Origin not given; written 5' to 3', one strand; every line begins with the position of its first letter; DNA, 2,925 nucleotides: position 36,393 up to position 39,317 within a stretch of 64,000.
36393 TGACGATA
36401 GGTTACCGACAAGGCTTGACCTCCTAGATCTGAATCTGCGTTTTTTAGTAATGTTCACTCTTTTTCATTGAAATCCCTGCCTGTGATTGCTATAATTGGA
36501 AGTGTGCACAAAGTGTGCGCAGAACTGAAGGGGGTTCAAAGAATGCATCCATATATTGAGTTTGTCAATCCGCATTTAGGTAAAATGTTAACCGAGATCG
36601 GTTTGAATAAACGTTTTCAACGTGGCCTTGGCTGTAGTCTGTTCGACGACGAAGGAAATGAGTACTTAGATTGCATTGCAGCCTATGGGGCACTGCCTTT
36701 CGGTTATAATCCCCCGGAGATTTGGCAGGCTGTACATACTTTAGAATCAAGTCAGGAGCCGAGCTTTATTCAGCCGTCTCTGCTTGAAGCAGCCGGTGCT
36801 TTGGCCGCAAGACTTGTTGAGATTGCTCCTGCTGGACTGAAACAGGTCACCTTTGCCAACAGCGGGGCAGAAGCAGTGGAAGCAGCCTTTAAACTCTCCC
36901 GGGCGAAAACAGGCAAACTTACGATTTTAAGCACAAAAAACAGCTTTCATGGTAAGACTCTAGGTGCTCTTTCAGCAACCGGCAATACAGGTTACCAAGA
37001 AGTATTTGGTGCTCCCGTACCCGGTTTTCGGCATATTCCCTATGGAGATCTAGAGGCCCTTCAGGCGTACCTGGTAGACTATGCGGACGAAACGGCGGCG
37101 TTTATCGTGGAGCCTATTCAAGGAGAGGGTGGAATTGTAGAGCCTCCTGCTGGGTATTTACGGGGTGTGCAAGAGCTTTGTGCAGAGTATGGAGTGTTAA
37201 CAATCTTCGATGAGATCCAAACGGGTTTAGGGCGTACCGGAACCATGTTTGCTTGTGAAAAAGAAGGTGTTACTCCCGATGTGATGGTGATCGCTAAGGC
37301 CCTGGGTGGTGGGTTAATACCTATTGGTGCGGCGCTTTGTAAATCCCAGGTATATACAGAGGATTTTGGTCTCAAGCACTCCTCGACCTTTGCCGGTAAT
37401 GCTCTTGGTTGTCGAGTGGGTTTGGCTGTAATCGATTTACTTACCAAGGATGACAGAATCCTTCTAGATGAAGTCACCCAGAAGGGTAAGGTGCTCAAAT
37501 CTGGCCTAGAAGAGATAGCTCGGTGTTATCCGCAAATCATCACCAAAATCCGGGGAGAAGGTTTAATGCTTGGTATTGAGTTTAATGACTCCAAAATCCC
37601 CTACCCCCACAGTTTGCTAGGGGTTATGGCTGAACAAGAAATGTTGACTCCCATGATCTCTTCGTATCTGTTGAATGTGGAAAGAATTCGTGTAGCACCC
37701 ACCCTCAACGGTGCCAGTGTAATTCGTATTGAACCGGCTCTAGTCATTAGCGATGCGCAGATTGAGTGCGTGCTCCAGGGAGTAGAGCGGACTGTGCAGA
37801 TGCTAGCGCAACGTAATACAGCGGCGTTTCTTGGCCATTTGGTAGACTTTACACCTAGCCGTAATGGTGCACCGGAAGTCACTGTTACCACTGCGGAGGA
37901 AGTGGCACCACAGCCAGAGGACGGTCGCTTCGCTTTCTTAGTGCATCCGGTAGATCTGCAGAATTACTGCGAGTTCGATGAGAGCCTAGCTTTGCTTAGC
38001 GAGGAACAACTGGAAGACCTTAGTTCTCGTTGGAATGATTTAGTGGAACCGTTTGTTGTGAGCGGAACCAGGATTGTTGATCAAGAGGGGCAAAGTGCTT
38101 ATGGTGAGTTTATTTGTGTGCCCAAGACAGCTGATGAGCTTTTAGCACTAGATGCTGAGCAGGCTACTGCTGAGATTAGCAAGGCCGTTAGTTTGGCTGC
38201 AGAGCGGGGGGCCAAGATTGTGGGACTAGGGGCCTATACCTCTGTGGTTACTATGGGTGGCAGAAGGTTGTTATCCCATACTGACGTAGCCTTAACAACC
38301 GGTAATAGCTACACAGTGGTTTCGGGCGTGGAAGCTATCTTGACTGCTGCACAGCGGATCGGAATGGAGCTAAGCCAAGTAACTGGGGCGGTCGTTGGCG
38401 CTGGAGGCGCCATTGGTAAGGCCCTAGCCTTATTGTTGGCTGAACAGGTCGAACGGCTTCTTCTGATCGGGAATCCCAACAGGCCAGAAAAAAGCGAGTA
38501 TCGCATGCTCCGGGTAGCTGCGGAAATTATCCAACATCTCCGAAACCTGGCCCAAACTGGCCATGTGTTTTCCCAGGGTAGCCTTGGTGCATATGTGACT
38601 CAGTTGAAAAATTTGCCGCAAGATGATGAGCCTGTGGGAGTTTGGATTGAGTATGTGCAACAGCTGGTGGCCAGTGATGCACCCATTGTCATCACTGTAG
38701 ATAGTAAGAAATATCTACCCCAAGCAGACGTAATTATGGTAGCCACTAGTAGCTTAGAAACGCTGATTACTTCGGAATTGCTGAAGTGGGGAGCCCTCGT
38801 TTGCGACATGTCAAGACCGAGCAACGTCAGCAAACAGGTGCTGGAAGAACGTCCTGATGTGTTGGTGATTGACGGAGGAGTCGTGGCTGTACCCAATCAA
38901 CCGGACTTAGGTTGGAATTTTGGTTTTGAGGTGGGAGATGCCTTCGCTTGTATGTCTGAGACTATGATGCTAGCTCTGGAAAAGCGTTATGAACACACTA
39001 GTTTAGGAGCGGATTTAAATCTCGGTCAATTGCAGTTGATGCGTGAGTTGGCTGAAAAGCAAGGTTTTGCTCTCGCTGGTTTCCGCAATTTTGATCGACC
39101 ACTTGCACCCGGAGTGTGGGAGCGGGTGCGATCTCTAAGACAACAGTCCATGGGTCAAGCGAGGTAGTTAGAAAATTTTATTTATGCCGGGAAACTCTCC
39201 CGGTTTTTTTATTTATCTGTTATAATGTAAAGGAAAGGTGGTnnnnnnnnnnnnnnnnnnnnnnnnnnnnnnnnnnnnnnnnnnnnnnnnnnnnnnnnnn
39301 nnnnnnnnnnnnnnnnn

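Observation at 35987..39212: Single-polypeptide fusion of a class-III aminotransferase with an acyl-ACP reductase (AAR)-like domain: candidate fatty amine synthase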

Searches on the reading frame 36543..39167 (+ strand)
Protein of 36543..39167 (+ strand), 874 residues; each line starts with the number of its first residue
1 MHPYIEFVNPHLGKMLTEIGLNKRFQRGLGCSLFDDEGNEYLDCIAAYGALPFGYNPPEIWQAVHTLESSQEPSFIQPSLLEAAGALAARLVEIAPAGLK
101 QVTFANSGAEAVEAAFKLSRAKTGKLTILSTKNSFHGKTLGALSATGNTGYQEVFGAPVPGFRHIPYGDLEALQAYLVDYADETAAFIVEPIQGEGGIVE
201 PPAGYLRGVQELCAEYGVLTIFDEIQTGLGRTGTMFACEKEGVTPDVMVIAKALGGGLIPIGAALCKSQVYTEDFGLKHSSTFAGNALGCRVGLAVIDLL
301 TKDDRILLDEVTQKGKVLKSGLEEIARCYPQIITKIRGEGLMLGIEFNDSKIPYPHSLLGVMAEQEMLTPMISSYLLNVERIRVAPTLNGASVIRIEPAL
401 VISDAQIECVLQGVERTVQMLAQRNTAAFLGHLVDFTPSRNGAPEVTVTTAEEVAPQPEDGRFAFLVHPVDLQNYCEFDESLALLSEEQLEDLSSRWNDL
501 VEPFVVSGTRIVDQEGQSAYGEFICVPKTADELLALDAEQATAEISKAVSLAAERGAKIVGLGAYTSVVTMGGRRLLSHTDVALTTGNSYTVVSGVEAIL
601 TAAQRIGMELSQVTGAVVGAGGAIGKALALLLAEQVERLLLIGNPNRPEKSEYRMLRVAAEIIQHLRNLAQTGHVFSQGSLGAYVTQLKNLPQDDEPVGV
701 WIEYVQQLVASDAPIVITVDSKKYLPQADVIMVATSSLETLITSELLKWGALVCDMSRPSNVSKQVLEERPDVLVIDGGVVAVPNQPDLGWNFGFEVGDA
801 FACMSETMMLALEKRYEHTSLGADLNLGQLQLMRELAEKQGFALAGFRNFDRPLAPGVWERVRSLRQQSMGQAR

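Call 5: search_protein_families(library=pfam, proteins=[window:36543-39167:+], max_evalue=0.01)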
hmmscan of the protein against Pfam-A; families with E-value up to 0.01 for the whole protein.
window:36543-39167:+ (874 aa): 3 families
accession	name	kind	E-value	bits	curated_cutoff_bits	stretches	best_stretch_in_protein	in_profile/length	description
PF00202.27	Aminotran_3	-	3.5e-93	312.9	30.5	1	26-417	14-402/403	Aminotransferase class-III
PF01488.26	Shikimate_DH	-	9.2e-05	23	24.3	0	720-768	68-123/138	Shikimate / quinate 5-dehydrogenase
PF02882.25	THF_DHG_CYH_C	-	0.00024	20.9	27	0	718-757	70-108/160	Tetrahydrofolate dehydrogenase/cyclohydrolase, NAD(P)-binding domain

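Call 6: search_protein_families(library=ncbifam, proteins=[window:36543-39167:+], max_evalue=0.01)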
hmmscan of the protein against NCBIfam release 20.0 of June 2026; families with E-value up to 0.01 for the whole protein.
window:36543-39167:+ (874 aa): 70 families (the best 25 are shown)
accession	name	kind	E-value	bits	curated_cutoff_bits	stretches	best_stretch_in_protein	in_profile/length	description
NF053554.1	prodigi_MAP_PigE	equivalog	1.3e-165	553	850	3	4-350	383-730/837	prodigiosin MAP biosynthesis aminotransferase PigE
NF008570.0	PRK11522.1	equivalog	3.1e-104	349.2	612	1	32-423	80-459/464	putrescine aminotransferase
TIGR03372.1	putres_am_tran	equivalog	2.2e-92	310.3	658.65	1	31-413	67-437/442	putrescine aminotransferase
TIGR00707.1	argD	subfamily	4.9e-91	305.4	410.05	1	25-415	13-377/381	acetylornithine/succinylornithine family transaminase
NF002325.0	PRK01278.1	subfamily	1.3e-88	297.3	372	1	23-425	15-393/395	acetylornithine transaminase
NF002874.0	PRK03244.1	equivalog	6.4e-87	291.9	457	1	25-421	29-395/399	acetylornithine transaminase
NF004426.0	PRK05769.1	equivalog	1.1e-85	288.1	552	1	26-418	41-437/441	acetyl ornithine aminotransferase family protein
NF002797.0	PRK02936.1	equivalog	5.9e-77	259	496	1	24-410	14-369/385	acetylornithine transaminase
NF003468.0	PRK05093.1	subfamily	4.2e-76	256.2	522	1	26-422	28-403/405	acetylornithine/succinyldiaminopimelate transaminase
NF005993.0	PRK08117.1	subfamily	1.9e-75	254.1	574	1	7-421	15-430/433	aspartate aminotransferase family protein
TIGR01885.1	Orn_aminotrans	equivalog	1.6e-74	251.1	378.4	1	25-417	23-400/402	ornithine--oxo-acid transaminase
TIGR00508.1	bioA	equivalog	1.2e-73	248.1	405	1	26-416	18-416/419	adenosylmethionine--8-amino-7-oxononanoate transaminase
TIGR03246.1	arg_catab_astC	subfamily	3.6e-73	246.8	609.95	1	26-421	22-396/397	acetylornithine/succinylornithine family transaminase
NF003145.0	PRK04073.1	equivalog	1.4e-70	237.9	656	1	30-358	31-356/396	ornithine--oxo-acid transaminase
NF042418.1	LysJ_Th_th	equivalog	1.6e-70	237.9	700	1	26-415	23-382/386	[LysW]-aminoadipate semialdehyde transaminase LysJ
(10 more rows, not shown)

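Call 15: find_homologous_proteins(query=window:36543-39167:+, max_evalue=1e-10)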
Query window:36543-39167:+ (874 aa): 3785 proteins with E <= 1e-10 among 8000 candidates; the best 120 are listed.
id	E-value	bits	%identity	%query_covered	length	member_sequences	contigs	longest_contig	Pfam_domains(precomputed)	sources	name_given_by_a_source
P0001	0.0e+0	1946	100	100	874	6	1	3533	PF00202.28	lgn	-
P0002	0.0e+0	1689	85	100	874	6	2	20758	PF00202.28,PF01488.27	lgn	-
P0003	0.0e+0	1658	84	100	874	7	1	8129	PF00202.28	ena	-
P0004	0.0e+0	1538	78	99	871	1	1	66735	PF00202.28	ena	-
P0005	0.0e+0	1518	77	99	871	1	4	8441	PF00202.28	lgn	-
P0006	0.0e+0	1517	76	99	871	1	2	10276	PF00202.28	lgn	-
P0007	0.0e+0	1505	76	98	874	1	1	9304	PF00202.28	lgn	-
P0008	0.0e+0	1497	76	99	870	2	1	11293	PF00202.28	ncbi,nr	ncbi:MAG: aminotransferase class III-fold pyridoxal phosphate-dependent enzyme [Firmicutes bacterium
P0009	0.0e+0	1491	76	99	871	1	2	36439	PF00202.28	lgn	-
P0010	0.0e+0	1486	76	99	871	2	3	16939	PF00202.28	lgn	-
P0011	0.0e+0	1480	76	99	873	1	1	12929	PF00202.28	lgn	-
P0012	0.0e+0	1478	74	99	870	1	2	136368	PF00202.28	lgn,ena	-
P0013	0.0e+0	1473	75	99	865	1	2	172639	PF02882.26,PF00202.28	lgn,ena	-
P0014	0.0e+0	1471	75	99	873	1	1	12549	PF00202.28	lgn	-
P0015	0.0e+0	1463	75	99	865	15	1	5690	PF00202.28,PF01488.27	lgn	-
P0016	0.0e+0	1462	75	99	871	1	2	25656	PF00202.28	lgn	-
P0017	0.0e+0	1462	74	99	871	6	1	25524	PF00202.28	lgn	-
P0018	0.0e+0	1458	75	99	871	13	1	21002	PF00202.28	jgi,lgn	jgi:acetylornithine/succinyldiaminopimelate/putrescine aminotransferase/predicted amino acid dehydro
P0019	0.0e+0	1456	75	99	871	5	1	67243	PF00202.28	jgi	-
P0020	0.0e+0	1453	74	99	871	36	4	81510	PF00202.28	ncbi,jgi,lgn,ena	jgi:acetylornithine/succinyldiaminopimelate/putrescine aminotransferase/predicted amino acid dehydro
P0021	0.0e+0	1448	74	99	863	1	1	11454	PF00202.28,PF01488.27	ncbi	-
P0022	0.0e+0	1438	73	99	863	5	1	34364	PF02882.26,PF00202.28,PF01488.27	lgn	-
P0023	0.0e+0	1434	73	99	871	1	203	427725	PF00202.28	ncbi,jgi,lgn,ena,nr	ncbi:aminotransferase class III-fold pyridoxal phosphate-dependent enzyme [Candidatus Darwinibacter 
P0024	0.0e+0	1434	74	99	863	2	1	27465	PF02882.26,PF00202.28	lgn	-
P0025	0.0e+0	1434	73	99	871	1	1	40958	PF00202.28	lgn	-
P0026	0.0e+0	1434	73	99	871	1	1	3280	PF00202.28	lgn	-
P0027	0.0e+0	1433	73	99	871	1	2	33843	PF00202.28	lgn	-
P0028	0.0e+0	1433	73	99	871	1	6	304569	PF00202.28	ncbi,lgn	-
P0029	0.0e+0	1433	73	99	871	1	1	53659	PF00202.28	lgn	-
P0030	0.0e+0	1433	73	99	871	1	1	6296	PF00202.28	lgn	-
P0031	0.0e+0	1432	73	99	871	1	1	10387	PF00202.28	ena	-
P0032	0.0e+0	1432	73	99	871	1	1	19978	PF00202.28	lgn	-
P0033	0.0e+0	1432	73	99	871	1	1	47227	PF00202.28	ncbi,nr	ncbi:MAG: aminotransferase class III-fold pyridoxal phosphate-dependent enzyme [Limnochordia bacteri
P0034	0.0e+0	1432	73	99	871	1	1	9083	PF00202.28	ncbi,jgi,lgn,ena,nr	ncbi:MAG TPA: aminotransferase III [Firmicutes bacterium]|nr:aminotransferase III [Bacillota bacteri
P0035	0.0e+0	1432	73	99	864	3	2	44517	PF02882.26,PF00202.28,PF01488.27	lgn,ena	-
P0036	0.0e+0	1432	73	99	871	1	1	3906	PF00202.28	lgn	-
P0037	0.0e+0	1432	73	99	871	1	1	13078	PF00202.28,PF01488.27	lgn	-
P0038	0.0e+0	1431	73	99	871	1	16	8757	PF00202.28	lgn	-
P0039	0.0e+0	1431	73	99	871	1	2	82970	PF00202.28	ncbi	ncbi:aminotransferase class III-fold pyridoxal phosphate-dependent enzyme [Candidatus Darwinibacter 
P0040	0.0e+0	1431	73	99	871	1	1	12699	PF00202.28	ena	-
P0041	0.0e+0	1431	73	99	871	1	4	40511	PF00202.28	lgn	-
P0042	0.0e+0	1431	73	99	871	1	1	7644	PF00202.28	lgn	-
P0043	0.0e+0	1431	73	99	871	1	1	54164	PF00202.28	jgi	-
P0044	0.0e+0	1430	73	99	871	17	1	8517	PF00202.28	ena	-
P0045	0.0e+0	1430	73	99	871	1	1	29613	PF00202.28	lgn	-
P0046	0.0e+0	1430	73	99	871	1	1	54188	PF00202.28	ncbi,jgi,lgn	ncbi:aminotransferase class III-fold pyridoxal phosphate-dependent enzyme [Candidatus Darwinibacter 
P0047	0.0e+0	1429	73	99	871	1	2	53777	PF00202.28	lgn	-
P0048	0.0e+0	1429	73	99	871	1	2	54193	PF00202.28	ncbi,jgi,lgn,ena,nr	ncbi:MAG TPA: aminotransferase class III-fold pyridoxal phosphate-dependent enzyme [Limnochordia bac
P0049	0.0e+0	1429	73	99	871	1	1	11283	PF00202.28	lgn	-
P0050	0.0e+0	1429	73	99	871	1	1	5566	PF00202.28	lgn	-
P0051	0.0e+0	1428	73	99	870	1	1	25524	PF00202.28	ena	-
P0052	0.0e+0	1426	73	99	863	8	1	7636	PF00202.28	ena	-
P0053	0.0e+0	1426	73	99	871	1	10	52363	PF00202.28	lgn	-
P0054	0.0e+0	1423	74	99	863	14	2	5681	PF02882.26,PF00202.28,PF01488.27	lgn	-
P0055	0.0e+0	1421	73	99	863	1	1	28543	PF02882.26,PF00202.28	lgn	-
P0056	0.0e+0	1415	73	99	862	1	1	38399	PF00202.28,PF01488.27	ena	-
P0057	0.0e+0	1415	71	99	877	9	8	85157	PF00202.28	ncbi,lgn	-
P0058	0.0e+0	1413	72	99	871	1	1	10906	PF00202.28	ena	-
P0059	0.0e+0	1409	73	99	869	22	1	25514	PF00202.28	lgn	-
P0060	0.0e+0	1408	72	99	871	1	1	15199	PF00202.28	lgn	-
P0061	0.0e+0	1405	71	99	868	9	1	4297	PF00202.28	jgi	-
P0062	0.0e+0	1400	72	99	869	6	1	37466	PF02882.26,PF00202.28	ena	-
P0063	0.0e+0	1393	74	97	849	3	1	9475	PF00202.28,PF01488.27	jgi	jgi:acetylornithine/succinyldiaminopimelate/putrescine aminotransferase/predicted amino acid dehydro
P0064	0.0e+0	1389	71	100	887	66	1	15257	PF00202.28,PF01488.27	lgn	-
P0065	0.0e+0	1381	71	99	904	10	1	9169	PF00202.28,PF01488.27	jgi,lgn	-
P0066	0.0e+0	1374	71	99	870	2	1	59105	PF00202.28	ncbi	-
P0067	0.0e+0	1332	67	99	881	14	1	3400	PF00202.28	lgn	-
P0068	0.0e+0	1316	67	99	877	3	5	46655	PF02882.26,PF00202.28,PF01488.27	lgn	-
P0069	0.0e+0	1316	73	91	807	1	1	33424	PF00202.28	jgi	-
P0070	0.0e+0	1299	65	99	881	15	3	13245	PF02882.26,PF00202.28,PF01488.27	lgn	-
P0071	0.0e+0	1291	66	99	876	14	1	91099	PF02882.26,PF00202.28,PF01488.27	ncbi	-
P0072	0.0e+0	1273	65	99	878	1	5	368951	PF02882.26,PF00202.28,PF01488.27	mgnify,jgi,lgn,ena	mgnify:CR=1 FL=1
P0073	0.0e+0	1254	63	100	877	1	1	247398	PF00202.28,PF01488.27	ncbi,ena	-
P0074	0.0e+0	1226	72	87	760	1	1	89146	PF00202.28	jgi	jgi:acetylornithine/succinyldiaminopimelate/putrescine aminotransferase/predicted amino acid dehydro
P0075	0.0e+0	1223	62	100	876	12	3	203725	PF00202.28,PF01488.27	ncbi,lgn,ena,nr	ncbi:MAG: aminotransferase class III-fold pyridoxal phosphate-dependent enzyme [Firmicutes bacterium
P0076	0.0e+0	1216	61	99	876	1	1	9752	PF00202.28,PF01488.27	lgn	-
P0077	0.0e+0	1194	61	100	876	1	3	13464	PF02882.26,PF00202.28,PF01488.27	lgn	-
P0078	0.0e+0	1193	61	99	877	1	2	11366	PF00202.28,PF01488.27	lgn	-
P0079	0.0e+0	1189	60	99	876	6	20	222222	PF00202.28,PF01488.27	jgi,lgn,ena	-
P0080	0.0e+0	1185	60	100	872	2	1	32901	PF00202.28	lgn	-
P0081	0.0e+0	1177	60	99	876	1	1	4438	PF02882.26,PF00202.28,PF01488.27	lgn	-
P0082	0.0e+0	1173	60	100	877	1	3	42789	PF00202.28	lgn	-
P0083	0.0e+0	1170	60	100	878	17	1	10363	PF00202.28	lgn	-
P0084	0.0e+0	1170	60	100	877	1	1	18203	PF00202.28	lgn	-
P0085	0.0e+0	1167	61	100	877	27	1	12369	PF00202.28,PF01488.27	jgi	-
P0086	0.0e+0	1166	60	100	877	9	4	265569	PF00202.28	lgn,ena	-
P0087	0.0e+0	1164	60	99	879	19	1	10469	PF00202.28,PF01212.28,PF01488.27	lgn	-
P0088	0.0e+0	1162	61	99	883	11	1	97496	PF00202.28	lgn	-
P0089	0.0e+0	1162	60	100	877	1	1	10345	PF00202.28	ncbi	-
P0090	0.0e+0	1159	61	99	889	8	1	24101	PF00202.28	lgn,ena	-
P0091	0.0e+0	1159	60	100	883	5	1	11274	PF00202.28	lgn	-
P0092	0.0e+0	1157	59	100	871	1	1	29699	PF00202.28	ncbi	-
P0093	0.0e+0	1143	59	99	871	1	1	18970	PF00202.28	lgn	-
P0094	0.0e+0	1117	57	100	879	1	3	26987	PF00202.28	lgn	-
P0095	0.0e+0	1115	59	100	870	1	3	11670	PF02882.26,PF00202.28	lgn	-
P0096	0.0e+0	1098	58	100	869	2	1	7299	PF00202.28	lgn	-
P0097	0.0e+0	1097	56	99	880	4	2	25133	PF00202.28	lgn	-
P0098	0.0e+0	1096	65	85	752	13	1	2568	PF00202.28,PF01488.27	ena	-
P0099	0.0e+0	1096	56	100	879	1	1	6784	PF00202.28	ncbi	-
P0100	0.0e+0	1094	57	99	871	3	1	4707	PF00202.28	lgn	-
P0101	0.0e+0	1093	58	99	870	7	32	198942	PF02882.26,PF00202.28,PF01488.27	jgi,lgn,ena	-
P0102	0.0e+0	1087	57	100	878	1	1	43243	PF00202.28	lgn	-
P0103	0.0e+0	1085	57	99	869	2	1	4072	PF00202.28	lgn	-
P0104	0.0e+0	1085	57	100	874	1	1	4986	PF00202.28,PF01488.27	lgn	-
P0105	0.0e+0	1084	57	99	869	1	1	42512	PF00202.28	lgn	-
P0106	0.0e+0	1081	58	99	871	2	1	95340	PF02882.26,PF00202.28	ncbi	-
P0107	0.0e+0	1081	58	99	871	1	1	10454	PF00202.28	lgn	-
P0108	0.0e+0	1081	57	99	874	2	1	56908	PF00202.28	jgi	jgi:acetylornithine/succinyldiaminopimelate/putrescine aminotransferase/predicted amino acid dehydro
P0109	0.0e+0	1081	57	100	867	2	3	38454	PF00202.28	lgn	-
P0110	0.0e+0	1081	57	100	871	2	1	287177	PF02882.26,PF00202.28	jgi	jgi:acetylornithine/succinyldiaminopimelate/putrescine aminotransferase/predicted amino acid dehydro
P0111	0.0e+0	1081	57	99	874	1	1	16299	PF00202.28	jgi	jgi:acetylornithine/succinyldiaminopimelate/putrescine aminotransferase/predicted amino acid dehydro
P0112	0.0e+0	1080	57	100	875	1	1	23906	PF00202.28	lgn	-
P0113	0.0e+0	1080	57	100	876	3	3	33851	PF02882.26,PF00202.28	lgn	-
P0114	0.0e+0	1079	57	99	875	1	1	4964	PF00202.28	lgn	-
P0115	0.0e+0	1079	56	99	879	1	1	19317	PF00202.28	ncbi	-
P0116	0.0e+0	1079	58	100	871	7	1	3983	PF00202.28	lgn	-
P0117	0.0e+0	1078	57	100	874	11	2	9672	PF00202.28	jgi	jgi:acetylornithine/succinyldiaminopimelate/putrescine aminotransferase/predicted amino acid dehydro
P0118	0.0e+0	1078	58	100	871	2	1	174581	PF00202.28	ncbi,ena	-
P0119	0.0e+0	1076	57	99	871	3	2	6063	PF00202.28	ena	-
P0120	0.0e+0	1076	56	100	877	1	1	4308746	PF00202.28,PF01488.27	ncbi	-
